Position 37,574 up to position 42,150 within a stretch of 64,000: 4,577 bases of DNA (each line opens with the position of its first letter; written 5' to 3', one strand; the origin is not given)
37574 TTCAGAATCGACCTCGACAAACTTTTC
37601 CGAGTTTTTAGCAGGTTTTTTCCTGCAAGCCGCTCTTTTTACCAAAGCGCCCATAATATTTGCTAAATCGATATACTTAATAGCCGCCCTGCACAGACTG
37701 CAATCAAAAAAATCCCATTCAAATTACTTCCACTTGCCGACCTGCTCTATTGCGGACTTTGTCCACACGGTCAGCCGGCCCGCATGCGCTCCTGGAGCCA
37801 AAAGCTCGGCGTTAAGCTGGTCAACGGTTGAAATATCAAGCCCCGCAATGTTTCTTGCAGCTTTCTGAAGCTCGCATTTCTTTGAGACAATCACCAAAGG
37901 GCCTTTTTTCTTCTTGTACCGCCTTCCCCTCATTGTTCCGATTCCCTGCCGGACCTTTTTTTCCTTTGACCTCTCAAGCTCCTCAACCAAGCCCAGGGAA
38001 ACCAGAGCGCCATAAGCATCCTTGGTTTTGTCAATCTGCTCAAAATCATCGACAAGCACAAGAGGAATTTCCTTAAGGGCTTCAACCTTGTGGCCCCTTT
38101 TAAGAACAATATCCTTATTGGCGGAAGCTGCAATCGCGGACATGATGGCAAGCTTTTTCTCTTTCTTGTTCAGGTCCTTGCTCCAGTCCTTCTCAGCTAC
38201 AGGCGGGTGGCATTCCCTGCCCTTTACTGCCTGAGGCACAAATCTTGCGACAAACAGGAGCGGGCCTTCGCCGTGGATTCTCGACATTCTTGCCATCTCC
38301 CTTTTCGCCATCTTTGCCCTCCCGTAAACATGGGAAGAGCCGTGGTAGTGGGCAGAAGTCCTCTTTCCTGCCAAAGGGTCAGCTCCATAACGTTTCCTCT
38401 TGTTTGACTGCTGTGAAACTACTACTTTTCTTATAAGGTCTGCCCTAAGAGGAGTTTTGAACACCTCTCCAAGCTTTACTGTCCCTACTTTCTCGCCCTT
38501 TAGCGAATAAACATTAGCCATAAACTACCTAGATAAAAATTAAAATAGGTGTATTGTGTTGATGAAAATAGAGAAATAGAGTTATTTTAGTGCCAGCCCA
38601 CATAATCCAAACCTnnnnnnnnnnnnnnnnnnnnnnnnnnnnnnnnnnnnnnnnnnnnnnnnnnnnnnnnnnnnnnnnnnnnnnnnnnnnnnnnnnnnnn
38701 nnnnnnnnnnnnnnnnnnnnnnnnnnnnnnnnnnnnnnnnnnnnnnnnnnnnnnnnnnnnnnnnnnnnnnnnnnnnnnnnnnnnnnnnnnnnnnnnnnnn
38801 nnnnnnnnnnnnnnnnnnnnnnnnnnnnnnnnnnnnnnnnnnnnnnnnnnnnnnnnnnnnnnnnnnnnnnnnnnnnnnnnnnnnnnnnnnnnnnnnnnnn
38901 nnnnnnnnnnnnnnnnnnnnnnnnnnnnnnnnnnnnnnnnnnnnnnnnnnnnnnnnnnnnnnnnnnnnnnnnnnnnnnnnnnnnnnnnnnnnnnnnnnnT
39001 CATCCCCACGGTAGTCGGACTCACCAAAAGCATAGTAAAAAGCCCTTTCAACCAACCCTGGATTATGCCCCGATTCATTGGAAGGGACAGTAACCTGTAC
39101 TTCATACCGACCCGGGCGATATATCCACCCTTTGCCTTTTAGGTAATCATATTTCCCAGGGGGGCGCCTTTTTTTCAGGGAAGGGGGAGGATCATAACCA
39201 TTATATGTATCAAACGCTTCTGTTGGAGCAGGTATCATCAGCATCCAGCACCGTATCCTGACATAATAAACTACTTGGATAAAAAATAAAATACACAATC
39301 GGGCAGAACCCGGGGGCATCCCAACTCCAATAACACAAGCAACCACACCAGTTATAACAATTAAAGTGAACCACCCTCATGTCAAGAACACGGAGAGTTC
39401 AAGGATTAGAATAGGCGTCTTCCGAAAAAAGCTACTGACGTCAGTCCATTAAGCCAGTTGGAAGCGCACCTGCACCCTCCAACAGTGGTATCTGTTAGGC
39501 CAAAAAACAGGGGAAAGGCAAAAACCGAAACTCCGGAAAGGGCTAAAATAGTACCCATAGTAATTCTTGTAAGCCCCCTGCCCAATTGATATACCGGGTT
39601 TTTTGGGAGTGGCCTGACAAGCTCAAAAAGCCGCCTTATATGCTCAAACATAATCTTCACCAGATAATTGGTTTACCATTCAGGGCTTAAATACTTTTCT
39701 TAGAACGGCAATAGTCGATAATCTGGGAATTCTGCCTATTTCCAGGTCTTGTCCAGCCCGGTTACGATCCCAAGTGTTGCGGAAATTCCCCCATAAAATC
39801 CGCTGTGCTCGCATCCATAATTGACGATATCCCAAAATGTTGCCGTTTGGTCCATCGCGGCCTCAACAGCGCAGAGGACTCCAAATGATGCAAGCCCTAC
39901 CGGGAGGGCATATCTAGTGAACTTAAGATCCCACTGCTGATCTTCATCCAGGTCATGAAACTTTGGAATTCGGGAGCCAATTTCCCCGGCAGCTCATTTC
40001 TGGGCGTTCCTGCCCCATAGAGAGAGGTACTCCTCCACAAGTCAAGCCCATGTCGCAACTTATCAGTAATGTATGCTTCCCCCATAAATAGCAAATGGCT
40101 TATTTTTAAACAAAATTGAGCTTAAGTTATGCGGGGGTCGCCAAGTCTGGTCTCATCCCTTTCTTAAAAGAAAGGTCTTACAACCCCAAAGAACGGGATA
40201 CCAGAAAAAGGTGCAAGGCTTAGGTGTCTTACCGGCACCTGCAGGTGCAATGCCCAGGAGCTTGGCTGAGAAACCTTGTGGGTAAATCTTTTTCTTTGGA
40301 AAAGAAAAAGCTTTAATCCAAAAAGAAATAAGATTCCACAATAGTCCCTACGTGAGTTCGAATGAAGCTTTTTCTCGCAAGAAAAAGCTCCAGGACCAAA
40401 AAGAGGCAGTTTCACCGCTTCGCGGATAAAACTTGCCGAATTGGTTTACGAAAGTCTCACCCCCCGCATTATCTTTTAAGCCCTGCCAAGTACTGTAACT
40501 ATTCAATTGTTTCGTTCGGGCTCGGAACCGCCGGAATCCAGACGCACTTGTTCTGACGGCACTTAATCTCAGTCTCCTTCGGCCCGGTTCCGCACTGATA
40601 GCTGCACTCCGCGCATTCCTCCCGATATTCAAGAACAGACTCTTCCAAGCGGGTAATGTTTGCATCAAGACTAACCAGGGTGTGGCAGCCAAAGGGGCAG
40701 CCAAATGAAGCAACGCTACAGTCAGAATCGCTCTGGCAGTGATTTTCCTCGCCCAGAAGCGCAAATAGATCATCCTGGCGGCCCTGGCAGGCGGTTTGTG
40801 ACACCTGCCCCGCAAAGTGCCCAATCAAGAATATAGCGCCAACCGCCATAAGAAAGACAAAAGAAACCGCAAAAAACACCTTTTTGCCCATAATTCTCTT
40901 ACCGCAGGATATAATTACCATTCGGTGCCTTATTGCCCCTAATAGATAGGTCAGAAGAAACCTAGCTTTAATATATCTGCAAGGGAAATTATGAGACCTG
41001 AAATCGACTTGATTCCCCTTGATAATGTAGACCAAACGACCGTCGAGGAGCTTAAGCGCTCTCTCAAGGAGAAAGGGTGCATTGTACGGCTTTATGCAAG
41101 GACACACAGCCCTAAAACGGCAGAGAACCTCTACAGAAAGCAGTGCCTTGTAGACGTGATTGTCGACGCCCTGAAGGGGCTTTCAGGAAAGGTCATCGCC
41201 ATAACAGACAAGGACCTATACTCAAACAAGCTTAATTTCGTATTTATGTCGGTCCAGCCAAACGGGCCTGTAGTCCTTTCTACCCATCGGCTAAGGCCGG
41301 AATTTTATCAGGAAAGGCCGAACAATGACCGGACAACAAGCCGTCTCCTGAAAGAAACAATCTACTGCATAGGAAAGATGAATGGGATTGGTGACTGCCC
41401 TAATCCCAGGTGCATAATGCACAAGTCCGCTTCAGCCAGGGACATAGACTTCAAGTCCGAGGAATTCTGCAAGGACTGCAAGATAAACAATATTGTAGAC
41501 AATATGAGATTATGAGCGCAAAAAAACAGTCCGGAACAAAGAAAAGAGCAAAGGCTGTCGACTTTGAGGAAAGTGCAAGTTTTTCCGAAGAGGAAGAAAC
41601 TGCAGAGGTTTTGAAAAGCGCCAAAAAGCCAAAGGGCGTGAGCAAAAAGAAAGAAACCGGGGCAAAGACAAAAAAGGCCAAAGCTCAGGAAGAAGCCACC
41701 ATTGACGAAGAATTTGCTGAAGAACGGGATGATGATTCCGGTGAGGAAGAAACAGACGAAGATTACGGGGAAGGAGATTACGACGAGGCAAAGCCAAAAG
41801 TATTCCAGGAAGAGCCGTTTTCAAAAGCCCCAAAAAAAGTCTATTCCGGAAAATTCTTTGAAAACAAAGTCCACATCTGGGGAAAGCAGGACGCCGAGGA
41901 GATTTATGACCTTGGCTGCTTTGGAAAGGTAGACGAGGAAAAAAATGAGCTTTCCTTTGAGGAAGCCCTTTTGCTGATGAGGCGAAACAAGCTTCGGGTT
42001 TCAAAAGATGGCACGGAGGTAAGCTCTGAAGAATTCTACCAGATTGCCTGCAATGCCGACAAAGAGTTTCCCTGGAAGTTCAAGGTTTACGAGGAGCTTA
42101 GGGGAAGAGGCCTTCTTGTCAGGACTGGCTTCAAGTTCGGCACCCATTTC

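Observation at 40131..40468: tRNA-Leu(TAG) appears to carry four intervening sequences, including one inside the variable arm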

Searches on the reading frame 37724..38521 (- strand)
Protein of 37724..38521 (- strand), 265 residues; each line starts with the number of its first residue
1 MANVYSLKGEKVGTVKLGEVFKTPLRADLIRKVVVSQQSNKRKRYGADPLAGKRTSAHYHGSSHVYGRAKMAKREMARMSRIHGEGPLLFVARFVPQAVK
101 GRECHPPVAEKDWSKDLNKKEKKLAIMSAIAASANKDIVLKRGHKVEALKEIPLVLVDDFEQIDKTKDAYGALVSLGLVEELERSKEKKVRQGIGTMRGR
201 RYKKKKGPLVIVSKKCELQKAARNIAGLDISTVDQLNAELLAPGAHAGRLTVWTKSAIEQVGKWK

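Call 11: search_protein_families(library=pfam, proteins=[window:37724-38521:-])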
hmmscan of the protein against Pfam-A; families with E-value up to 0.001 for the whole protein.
window:37724-38521:- (265 aa): 1 family
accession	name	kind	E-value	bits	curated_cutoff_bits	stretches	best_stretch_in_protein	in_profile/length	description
PF00573.27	Ribosomal_L4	-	1.1e-36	126.7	25.8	1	17-262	3-188/190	Ribosomal protein L4/L1 family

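Call 13: find_encoding_contigs(protein=window:37724-38521:-, flank=3000, max_places=5)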
Protein window:37724-38521:- (265 aa): no gene with exactly this product is on record in the collection.

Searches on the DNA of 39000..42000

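Call 5: search_rna_families(source=window, start=39000, end=42000, threshold=evalue, max_evalue=10, show_alignments=3)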
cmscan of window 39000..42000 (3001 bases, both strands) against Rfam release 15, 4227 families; matches with E-value up to 10: 3.
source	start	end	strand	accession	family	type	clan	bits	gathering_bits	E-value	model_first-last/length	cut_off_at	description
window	40139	40298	+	RF00025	Telomerase-cil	Gene;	CL00004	23.9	52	0.85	1-165/165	no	Ciliate telomerase RNA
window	40358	40458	-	RF00515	PyrR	Cis-reg;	-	21.8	54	6.6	1-115/115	no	PyrR binding site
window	39495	39586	-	RF00485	K_chan_RES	Cis-reg;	-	18.7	51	3.1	1-114/114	no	Potassium channel RNA editing signal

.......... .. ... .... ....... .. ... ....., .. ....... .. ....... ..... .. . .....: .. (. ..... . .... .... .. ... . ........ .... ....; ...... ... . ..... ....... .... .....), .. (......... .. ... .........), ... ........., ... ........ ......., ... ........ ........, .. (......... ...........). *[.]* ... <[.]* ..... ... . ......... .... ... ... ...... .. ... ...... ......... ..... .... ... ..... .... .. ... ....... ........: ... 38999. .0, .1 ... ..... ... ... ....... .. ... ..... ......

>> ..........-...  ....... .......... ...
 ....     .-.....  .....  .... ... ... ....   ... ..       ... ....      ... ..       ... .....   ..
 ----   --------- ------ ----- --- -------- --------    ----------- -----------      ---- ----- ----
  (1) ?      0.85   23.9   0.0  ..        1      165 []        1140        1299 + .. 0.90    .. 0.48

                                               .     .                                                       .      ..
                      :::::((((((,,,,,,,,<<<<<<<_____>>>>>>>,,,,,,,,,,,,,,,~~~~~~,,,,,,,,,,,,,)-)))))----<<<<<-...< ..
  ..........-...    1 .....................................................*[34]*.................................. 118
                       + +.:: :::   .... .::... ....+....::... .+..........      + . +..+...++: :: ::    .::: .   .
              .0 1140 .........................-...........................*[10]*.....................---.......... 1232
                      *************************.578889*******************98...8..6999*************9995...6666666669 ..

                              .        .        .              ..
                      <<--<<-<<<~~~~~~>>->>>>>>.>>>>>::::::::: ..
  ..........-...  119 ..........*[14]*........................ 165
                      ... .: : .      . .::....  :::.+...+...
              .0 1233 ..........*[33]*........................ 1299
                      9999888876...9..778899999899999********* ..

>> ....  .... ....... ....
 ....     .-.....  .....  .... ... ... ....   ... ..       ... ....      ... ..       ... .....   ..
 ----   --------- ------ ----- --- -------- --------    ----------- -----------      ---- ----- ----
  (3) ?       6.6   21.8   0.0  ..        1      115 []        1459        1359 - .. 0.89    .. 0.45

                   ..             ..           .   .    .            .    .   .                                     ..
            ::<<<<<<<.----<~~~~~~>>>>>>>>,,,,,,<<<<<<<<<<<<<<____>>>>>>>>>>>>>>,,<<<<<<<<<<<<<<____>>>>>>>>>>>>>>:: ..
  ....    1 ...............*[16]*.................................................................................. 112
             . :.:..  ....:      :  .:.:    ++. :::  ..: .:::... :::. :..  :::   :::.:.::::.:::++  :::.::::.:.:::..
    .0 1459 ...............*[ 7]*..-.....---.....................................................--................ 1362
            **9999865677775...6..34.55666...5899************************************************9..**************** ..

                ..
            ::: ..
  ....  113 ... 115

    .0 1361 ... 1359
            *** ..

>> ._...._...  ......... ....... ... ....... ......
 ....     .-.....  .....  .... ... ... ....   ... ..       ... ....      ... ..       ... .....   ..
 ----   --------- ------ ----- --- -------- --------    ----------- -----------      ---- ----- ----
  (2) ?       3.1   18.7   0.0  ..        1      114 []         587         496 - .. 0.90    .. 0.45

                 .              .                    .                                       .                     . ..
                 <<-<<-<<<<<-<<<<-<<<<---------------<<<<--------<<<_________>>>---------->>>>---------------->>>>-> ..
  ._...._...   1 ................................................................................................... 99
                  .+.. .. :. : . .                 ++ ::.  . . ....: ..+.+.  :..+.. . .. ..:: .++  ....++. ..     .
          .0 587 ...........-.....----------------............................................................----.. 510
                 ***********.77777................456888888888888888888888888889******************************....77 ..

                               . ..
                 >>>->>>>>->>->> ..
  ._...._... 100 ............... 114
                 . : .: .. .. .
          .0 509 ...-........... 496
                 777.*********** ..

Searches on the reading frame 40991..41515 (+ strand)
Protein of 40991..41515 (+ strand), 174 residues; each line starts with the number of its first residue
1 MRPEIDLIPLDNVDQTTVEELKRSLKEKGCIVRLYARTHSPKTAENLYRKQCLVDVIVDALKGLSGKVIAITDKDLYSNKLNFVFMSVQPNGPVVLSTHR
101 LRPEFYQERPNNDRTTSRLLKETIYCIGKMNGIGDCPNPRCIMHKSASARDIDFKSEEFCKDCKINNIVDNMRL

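Call 16: search_solved_structures(query=window:40991-41515:+, max_evalue=10)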
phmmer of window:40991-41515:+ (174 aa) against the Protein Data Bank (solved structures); distinct sequences matched with E-value up to 10: 5.
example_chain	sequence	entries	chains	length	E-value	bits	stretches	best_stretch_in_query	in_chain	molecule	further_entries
3lmc_A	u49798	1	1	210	7.3e-16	61.6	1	62-166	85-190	Peptidase, zinc-dependent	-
2x7m_A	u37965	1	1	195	5.4e-15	58.8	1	36-164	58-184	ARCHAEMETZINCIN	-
4axq_A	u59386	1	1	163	1.1e-10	44.8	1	44-164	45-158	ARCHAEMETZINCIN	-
3zvs_A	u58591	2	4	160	1.1e-10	44.8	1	44-164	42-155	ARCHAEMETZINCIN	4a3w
2ve7_A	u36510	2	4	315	1.5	11.8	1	7-94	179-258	KINETOCHORE PROTEIN HEC1, KINETOCHORE PROTEIN SPC25 | NDC80-SPC25 chimera protein, Chain B from PDB 2VE7 (Ndc80 bonsai)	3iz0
